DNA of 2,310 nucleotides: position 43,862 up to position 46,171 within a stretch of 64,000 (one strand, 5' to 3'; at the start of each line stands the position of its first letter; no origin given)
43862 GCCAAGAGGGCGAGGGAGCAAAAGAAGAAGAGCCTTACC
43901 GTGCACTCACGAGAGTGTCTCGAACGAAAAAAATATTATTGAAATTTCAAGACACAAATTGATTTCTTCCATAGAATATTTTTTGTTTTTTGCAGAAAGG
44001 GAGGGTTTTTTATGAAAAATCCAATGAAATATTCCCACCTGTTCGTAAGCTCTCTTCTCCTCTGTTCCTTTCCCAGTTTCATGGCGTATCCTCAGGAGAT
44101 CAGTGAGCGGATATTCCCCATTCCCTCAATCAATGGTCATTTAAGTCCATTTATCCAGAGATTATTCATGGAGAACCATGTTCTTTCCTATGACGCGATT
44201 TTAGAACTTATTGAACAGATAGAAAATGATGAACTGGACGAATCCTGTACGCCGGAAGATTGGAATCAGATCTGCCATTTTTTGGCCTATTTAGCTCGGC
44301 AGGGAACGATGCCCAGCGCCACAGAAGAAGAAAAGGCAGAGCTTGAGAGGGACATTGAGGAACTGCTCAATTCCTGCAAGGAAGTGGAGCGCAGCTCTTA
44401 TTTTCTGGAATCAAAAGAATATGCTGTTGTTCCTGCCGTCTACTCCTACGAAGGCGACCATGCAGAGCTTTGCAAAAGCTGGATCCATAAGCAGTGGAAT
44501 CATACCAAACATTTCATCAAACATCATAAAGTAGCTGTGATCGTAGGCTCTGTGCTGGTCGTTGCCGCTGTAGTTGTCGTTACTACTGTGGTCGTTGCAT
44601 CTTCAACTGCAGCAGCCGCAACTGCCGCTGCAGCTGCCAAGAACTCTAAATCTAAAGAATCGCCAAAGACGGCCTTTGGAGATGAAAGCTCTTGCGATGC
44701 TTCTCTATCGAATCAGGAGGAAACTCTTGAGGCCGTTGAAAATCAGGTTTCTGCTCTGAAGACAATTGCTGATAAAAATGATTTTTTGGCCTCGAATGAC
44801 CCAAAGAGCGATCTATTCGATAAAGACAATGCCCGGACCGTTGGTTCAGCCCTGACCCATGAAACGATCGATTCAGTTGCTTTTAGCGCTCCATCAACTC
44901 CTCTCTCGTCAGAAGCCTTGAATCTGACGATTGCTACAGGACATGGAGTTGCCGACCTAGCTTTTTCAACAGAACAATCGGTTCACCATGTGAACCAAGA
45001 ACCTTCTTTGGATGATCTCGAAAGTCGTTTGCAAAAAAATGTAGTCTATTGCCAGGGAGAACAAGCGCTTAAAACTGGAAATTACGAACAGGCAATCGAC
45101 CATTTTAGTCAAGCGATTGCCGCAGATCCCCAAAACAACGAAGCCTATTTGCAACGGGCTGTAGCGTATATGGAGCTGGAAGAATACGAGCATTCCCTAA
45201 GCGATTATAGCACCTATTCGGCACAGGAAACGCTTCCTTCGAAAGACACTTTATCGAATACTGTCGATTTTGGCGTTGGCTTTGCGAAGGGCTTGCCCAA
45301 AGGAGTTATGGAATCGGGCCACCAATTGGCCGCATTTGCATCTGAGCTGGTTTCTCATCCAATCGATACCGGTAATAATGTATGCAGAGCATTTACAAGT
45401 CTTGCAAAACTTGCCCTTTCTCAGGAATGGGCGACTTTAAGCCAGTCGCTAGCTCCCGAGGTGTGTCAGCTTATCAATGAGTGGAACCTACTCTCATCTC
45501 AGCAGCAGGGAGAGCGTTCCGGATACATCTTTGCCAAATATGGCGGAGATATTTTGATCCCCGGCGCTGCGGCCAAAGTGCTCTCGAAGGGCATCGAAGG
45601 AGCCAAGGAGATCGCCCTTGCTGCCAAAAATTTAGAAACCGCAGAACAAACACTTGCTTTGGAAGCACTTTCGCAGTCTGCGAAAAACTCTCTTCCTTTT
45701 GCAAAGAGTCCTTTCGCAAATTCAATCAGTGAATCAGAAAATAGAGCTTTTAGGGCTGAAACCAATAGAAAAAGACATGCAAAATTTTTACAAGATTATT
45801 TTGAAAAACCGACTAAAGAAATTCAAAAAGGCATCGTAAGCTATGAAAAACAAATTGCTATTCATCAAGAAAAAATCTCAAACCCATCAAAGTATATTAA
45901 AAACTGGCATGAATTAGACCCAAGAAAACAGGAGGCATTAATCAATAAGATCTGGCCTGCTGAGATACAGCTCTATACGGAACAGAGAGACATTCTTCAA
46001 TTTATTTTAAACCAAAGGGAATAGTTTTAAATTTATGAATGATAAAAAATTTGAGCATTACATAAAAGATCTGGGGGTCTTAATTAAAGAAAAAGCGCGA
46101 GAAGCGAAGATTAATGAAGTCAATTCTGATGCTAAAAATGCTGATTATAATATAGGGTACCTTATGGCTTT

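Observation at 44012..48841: Polymorphic toxin-immunity locus with two orphan cassettes and no recognisable delivery machinery nearby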

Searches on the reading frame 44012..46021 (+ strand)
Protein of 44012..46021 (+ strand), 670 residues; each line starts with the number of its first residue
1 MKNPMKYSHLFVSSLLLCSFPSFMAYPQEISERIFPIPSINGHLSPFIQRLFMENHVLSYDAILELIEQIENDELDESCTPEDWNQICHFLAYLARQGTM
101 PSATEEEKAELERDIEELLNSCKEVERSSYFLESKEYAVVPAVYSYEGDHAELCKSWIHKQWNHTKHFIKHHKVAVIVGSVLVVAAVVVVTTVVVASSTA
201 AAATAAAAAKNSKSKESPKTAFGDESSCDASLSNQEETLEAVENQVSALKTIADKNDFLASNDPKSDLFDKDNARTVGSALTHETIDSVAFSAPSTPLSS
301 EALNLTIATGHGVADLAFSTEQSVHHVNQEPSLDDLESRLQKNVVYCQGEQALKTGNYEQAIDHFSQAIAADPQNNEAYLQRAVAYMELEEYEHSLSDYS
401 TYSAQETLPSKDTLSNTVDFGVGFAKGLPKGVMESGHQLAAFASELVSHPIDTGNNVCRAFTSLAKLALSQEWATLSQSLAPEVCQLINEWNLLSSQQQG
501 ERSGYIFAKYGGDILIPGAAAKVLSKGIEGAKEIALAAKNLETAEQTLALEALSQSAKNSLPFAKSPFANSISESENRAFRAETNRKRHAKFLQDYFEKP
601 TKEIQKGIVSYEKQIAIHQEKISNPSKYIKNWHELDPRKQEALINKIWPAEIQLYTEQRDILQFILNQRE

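Call 4: search_protein_families(library=pfam, proteins=[window:44012-46021:+], max_evalue=1)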
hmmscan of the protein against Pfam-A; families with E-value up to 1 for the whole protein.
window:44012-46021:+ (670 aa): 22 families
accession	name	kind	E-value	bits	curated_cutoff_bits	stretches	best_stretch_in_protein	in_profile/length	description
PF00515.34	TPR_1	-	1.5e-08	34.5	27.8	2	349-375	8-34/34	Tetratricopeptide repeat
PF07719.23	TPR_2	-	1.9e-08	34.2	27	1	346-375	5-34/34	Tetratricopeptide repeat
PF13414.12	TPR_11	-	1.7e-07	31.2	26.8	1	354-389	6-41/42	TPR repeat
PF13432.12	TPR_16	-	3.5e-06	27.8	32.7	1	349-394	4-49/65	Tetratricopeptide repeat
PF14559.12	TPR_19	-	7e-06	26.7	25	1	352-393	1-42/68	Tetratricopeptide repeat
PF13181.12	TPR_8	-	9.4e-05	22.7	25.7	1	353-375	12-34/34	Tetratricopeptide repeat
PF24575.1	TPR_Slam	-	0.00015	22.6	35.2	1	345-393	50-98/104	Surface lipoprotein assembly modifier, N-terminal TPR repeats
PF25575.1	TPR_BSK1_C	-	0.00042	20.6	42.2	1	326-400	25-101/118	Serine/threonine-protein kinase BSK1-like, TPR repeats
PF13428.12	TPR_14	-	0.0014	19.6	23.5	1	349-383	8-42/44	Tetratricopeptide repeat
PF13371.12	TPR_9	-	0.0072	16.8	35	1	353-406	6-59/73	Tetratricopeptide repeat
PF13431.12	TPR_17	-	0.0084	16.7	24.4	1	365-393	2-30/34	Tetratricopeptide repeat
PF15420.11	Abhydrolase_9_N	-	0.015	15.7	27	1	164-216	122-173/208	Alpha/beta-hydrolase family N-terminus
PF03704.23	BTAD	-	0.022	15.6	22.1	1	349-403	69-123/146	Bacterial transcriptional activator domain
PF02064.20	MAS20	-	0.037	14.6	27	1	348-376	84-112/132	MAS20 protein import receptor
PF13424.12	TPR_12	-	0.045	14.4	30.1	1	348-399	9-61/77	Tetratricopeptide repeat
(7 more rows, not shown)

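Call 5: search_protein_families(library=ncbifam, proteins=[window:44012-46021:+], max_evalue=1)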
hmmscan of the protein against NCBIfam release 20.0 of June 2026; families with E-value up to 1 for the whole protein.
window:44012-46021:+ (670 aa): 15 families
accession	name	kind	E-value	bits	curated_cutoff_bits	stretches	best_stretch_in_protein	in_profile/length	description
TIGR02521.1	type_IV_pilW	equivalog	6.3e-06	25.9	154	1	349-399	38-88/234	type IV pilus biogenesis/stability protein PilW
NF040959.1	MamA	equivalog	2.4e-05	23.9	200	1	338-401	33-96/204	magnetosome protein MamA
TIGR02552.1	LcrH_SycD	equivalog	0.00011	21.9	104.8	1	352-397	62-107/136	SycD/LcrH family type III secretion system chaperone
NF011886.0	PRK15359.1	equivalog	0.00017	21.3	146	1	341-399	23-81/144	type III secretion system chaperone protein SscB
TIGR03302.1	OM_YfiO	subfamily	0.00019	21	81.4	1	336-402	27-96/239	outer membrane protein assembly factor BamD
NF040561.1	PrimPol_Msp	equivalog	0.00042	19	200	1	335-393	18-76/515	CRISPR-associated primase-polymerase type A1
TIGR04510.1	mod_pep_cyc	subfamily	0.0013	17.3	400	1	345-414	401-471/814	putative peptide modification system cyclase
NF008391.2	PRK11189.1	equivalog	0.0025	17.4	250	1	351-405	108-162/297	lipoprotein NlpI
NF047371.1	FlcA_CTERM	equivalog_domain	0.0027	16.2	300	1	343-401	123-180/646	periplasmic flagellar collar protein FlcA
NF008757.0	PRK11788.1-5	equivalog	0.0035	16.6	363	1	346-405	183-243/388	lipopolysaccharide assembly protein LapB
TIGR03943.1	TIGR03943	equivalog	0.011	15.1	88.8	1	161-245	43-126/221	TIGR03943 family putative permease subunit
NF008756.0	PRK11788.1-4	equivalog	0.016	14.2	474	1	333-406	170-244/389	lipopolysaccharide assembly protein LapB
NF050160.1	CbxlyestCULP6MYC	equivalog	0.03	13.5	570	1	174-243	14-81/329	carboxylesterase Culp6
NF035953.1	integrity_Cei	equivalog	0.041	13.6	150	1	166-239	5-78/212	envelope integrity protein Cei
NF047558.1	TPR_END_plus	domain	0.083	12.9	32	1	355-375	12-32/56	TPR end-of-group domain-containing protein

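Call 10: find_homologous_proteins(query=window:44012-46021:+, max_evalue=0.001)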
Query window:44012-46021:+ (670 aa): 21 proteins with E <= 0.001 among 8000 candidates.
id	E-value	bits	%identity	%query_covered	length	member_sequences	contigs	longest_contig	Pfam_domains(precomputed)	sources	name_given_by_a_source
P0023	0.0e+0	1475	100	99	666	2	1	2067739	PF14559.13,PF13414.13,PF00515.35,PF13432.13,PF07719.24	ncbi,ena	-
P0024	2.0e-178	613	55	83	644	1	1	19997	PF14559.13,PF13431.13,PF13414.13,PF00515.35,PF13432.13,PF13181.13,PF07719.24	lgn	-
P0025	6.0e-177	608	53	84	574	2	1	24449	PF14559.13,PF13414.13,PF00515.35,PF13432.13,PF13428.13,PF13181.13,PF07719.24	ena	-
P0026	8.1e-174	598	53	84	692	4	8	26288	PF14559.13,PF13414.13,PF00515.35,PF07719.24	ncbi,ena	-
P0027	5.0e-170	585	52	82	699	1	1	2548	PF14559.13,PF13414.13,PF13432.13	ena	-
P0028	6.8e-169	582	55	75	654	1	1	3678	PF14559.13,PF13431.13,PF13414.13,PF00515.35,PF13181.13,PF07719.24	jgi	jgi:tetratricopeptide (TPR) repeat protein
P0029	1.6e-164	567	50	85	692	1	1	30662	PF14559.13,PF13414.13,PF00515.35,PF13432.13,PF07719.24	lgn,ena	-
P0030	4.9e-164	565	57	72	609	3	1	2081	PF14559.13,PF13414.13,PF00515.35,PF13432.13,PF13181.13,PF07719.24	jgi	jgi:tetratricopeptide (TPR) repeat protein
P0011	1.5e-152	528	58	67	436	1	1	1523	PF14559.13,PF13414.13,PF00515.35,PF13432.13,PF07719.24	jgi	jgi:hypothetical protein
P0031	8.6e-152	525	47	87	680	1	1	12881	PF14559.13,PF13431.13,PF13414.13,PF00515.35,PF13181.13,PF07719.24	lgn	-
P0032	6.6e-144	499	50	76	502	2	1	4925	PF14559.13,PF13414.13,PF00515.35,PF07719.24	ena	-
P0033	1.1e-127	445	44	83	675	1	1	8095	PF13414.13,PF13371.13,PF00515.35,PF07719.24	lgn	-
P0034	4.7e-126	440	41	85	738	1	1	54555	PF14559.13,PF13414.13,PF00515.35,PF07719.24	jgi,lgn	-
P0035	3.4e-111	391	33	99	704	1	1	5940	-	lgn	-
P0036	7.5e-107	377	40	80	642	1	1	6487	PF14559.13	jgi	jgi:tetratricopeptide (TPR) repeat protein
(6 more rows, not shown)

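Call 15: find_encoding_contigs(protein=P0023, flank=10000, max_places=3)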
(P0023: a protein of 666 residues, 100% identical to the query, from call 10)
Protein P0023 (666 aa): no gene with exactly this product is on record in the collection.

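Call 22: find_encoding_contigs(protein=P0035, flank=6000, max_places=2)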
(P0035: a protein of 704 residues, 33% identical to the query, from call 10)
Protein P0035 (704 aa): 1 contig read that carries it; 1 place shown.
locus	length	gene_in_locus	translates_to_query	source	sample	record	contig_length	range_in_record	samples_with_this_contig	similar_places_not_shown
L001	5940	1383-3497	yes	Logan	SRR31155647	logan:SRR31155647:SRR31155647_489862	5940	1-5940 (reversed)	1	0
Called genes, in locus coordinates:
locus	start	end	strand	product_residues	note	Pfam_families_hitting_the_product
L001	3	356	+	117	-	?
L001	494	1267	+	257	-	-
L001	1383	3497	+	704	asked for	-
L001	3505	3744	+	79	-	-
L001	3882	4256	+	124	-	-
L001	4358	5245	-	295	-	PF01435:Peptidase_M48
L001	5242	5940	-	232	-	?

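Call 23: find_encoding_contigs(protein=P0026, flank=8000, max_places=3)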
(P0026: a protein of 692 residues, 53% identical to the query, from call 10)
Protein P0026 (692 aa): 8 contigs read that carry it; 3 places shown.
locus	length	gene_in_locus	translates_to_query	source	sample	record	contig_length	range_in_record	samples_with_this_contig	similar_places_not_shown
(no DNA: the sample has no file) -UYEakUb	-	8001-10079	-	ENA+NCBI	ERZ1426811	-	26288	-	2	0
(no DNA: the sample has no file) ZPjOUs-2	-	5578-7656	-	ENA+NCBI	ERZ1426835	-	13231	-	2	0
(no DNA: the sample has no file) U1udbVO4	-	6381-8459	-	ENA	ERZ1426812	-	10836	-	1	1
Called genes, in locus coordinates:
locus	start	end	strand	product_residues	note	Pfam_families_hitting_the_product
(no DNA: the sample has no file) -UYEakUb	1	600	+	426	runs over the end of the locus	PF13393:tRNA-synt_His, PF00587:tRNA-synt_2b, PF03129:HGTP_anticodon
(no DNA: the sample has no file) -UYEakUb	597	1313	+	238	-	PF01346:FKBP_N, PF00254:FKBP_C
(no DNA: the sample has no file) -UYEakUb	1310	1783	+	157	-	PF00588:SpoU_methylase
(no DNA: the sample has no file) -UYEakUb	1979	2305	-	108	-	PF00085:Thioredoxin, PF13098:Thioredoxin_2, PF13905:Thioredoxin_8 (faint)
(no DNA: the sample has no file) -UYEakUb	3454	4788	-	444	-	PF01202:SKI (faint), PF02224:Cytidylate_kin, PF13189:Cytidylate_kin2, PF13207:AAA_17 (faint), PF13238:AAA_18 (weak), PF01553:Acyltransferase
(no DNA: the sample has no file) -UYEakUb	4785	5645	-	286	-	PF01148:CTP_transf_1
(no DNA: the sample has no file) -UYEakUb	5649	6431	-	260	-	PF01255:Prenyltransf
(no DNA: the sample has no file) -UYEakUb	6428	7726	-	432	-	PF00709:Adenylsucc_synt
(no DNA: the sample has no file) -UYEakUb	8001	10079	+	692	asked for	PF00515:TPR_1 (faint), PF07719:TPR_2 (faint), PF14559:TPR_19 (faint), PF13414:TPR_11 (faint)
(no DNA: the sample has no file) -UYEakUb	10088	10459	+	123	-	-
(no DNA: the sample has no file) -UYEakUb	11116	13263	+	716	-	?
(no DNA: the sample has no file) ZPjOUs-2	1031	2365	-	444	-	PF01202:SKI (faint), PF02224:Cytidylate_kin, PF13189:Cytidylate_kin2, PF13207:AAA_17 (faint), PF13238:AAA_18 (weak), PF01553:Acyltransferase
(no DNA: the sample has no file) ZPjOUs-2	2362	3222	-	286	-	PF01148:CTP_transf_1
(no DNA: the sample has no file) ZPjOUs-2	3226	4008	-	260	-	PF01255:Prenyltransf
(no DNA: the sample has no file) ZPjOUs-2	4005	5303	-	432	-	PF00709:Adenylsucc_synt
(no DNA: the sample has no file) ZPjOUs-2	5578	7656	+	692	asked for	PF00515:TPR_1 (faint), PF07719:TPR_2 (faint), PF14559:TPR_19 (faint), PF13414:TPR_11 (faint)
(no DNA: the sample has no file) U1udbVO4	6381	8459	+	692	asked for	PF00515:TPR_1 (faint), PF07719:TPR_2 (faint), PF14559:TPR_19 (faint), PF13414:TPR_11 (faint)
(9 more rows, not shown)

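Call 27: find_encoding_contigs(protein=P0034, flank=8000, max_places=2)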
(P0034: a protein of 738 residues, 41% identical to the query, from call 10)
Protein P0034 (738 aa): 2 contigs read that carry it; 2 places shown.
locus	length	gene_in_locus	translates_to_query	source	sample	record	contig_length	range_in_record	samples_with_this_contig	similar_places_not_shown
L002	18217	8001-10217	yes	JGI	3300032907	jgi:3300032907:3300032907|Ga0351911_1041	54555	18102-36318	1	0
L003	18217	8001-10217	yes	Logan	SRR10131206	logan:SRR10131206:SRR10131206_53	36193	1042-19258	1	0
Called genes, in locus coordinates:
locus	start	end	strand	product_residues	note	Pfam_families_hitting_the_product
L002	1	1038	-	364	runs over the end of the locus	PF01264:Chorismate_synt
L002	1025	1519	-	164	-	PF01202:SKI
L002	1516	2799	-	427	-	PF00275:EPSP_synthase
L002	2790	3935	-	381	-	PF00465:Fe-ADH (weak), PF13685:Fe-ADH_2, PF01761:DHQ_synthase, PF24621:DHQS_C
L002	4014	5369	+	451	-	PF01487:DHquinase_I, PF08501:Shikimate_dh_N, PF01488:Shikimate_DH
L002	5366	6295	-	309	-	PF00152:tRNA-synt_2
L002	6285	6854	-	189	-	PF08207:EFP_N, PF01132:EFP, PF09285:Elong-fact-P_C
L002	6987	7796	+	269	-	PF01048:PNP_UDP_1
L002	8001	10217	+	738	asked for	PF00515:TPR_1 (weak), PF07719:TPR_2 (faint), PF13414:TPR_11 (weak), PF14559:TPR_19 (faint)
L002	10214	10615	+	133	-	-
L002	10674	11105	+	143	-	-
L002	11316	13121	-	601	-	-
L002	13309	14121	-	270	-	PF13489:Methyltransf_23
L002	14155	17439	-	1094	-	PF17757:UvrB_inter, PF02559:CarD_TRCF_RID, PF00270:DEAD, PF04851:ResIII, PF00271:Helicase_C, PF03461:TRCF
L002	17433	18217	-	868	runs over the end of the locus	PF01411:tRNA-synt_2c, PF07973:tRNA_SAD, PF02272:DHHA1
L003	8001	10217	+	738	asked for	PF00515:TPR_1 (weak), PF07719:TPR_2 (faint), PF13414:TPR_11 (weak), PF14559:TPR_19 (faint)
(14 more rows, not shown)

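Call 28: find_encoding_contigs(protein=P0024, flank=8000, max_places=2)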
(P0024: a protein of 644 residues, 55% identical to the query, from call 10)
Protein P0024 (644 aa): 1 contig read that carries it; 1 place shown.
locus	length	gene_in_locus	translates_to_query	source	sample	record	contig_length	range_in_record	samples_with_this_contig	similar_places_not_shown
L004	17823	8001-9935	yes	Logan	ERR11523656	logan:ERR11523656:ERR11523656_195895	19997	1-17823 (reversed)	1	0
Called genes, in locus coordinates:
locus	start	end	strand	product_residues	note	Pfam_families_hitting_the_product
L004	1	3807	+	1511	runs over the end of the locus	-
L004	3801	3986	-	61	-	-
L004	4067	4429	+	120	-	-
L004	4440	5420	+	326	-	PF01145:Band_7, PF16200:Band_7_C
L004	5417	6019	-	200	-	-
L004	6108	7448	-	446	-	PF11638:DnaA_N, PF00308:Bac_DnaA, PF22688:Hda_lid (faint), PF08299:Bac_DnaA_C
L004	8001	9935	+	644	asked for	PF00515:TPR_1 (faint), PF07719:TPR_2 (faint), PF13181:TPR_8 (faint), PF13414:TPR_11 (weak), PF13431:TPR_17 (faint), PF13432:TPR_16 (weak), PF14559:TPR_19 (weak)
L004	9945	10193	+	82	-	-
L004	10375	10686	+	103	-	-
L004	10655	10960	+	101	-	PF13560:HTH_31, PF12844:HTH_19 (weak), PF01381:HTH_3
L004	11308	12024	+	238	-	PF22935:RM44_endonuclase (faint), PF14622:Ribonucleas_3_3, PF00636:Ribonuclease_3, PF00035:dsrm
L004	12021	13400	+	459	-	PF18073:Zn_ribbon_LapB, PF13481:AAA_25, PF03796:DnaB_C (weak), PF06745:ATPase, PF13191:AAA_16 (weak), PF13401:AAA_22 (weak), PF13541:ChlI, PF05362:Lon_C (weak)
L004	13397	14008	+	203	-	PF00081:Sod_Fe_N, PF02777:Sod_Fe_C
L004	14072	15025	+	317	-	PF17848:Zn_ribbon_ACC, PF01039:Carboxyl_trans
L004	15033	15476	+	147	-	PF00692:dUTPase, PF22769:DCD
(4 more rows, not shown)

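Call 68: find_encoding_contigs(protein=P0192, flank=9000, max_places=3)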
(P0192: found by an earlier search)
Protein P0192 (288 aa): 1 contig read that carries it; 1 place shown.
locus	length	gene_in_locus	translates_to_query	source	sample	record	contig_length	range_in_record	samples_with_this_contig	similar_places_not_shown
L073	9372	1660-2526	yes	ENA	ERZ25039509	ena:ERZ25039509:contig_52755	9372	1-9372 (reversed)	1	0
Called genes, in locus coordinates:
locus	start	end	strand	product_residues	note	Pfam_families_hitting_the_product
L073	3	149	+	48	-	?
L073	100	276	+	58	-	-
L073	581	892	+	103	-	-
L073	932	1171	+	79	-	-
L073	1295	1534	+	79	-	-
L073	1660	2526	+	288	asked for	-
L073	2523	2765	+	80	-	-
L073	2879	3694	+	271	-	PF02625:XdhC_CoxI, PF13478:XdhC_C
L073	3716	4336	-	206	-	PF00578:AhpC-TSA, PF08534:Redoxin, PF00085:Thioredoxin (weak), PF13098:Thioredoxin_2, PF13905:Thioredoxin_8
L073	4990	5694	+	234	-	PF08003:Methyltransf_9 (weak), PF09243:Rsm22, PF01209:Ubie_methyltran, PF13489:Methyltransf_23, PF08241:Methyltransf_11, PF08242:Methyltransf_12, PF13649:Methyltransf_25, PF13847:Methyltransf_31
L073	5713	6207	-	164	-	PF00581:Rhodanese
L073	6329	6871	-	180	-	-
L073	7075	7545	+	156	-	PF07884:VKOR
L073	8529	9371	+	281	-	?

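Call 90: search_protein_families(library=padloc, proteins=[window:44012-46021:+], max_evalue=0.1)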
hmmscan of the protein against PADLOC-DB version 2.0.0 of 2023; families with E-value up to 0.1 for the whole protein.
window:44012-46021:+ (670 aa): 1 family
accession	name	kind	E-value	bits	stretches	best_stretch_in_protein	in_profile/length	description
PDLC04060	PD-T4-6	-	0.0041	14.1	1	160-258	324-410/486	-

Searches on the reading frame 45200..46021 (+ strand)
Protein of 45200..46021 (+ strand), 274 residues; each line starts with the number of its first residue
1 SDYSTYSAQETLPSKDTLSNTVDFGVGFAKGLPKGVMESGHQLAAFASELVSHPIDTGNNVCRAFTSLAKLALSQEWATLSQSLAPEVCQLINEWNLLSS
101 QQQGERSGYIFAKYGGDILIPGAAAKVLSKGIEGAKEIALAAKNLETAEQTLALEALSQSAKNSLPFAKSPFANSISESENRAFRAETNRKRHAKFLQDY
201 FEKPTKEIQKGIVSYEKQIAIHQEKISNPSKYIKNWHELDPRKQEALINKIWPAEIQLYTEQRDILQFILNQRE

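Call 7: search_solved_structures(query=window:45200-46021:+, max_evalue=10)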
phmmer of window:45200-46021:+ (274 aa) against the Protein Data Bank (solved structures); distinct sequences matched with E-value up to 10: 0.
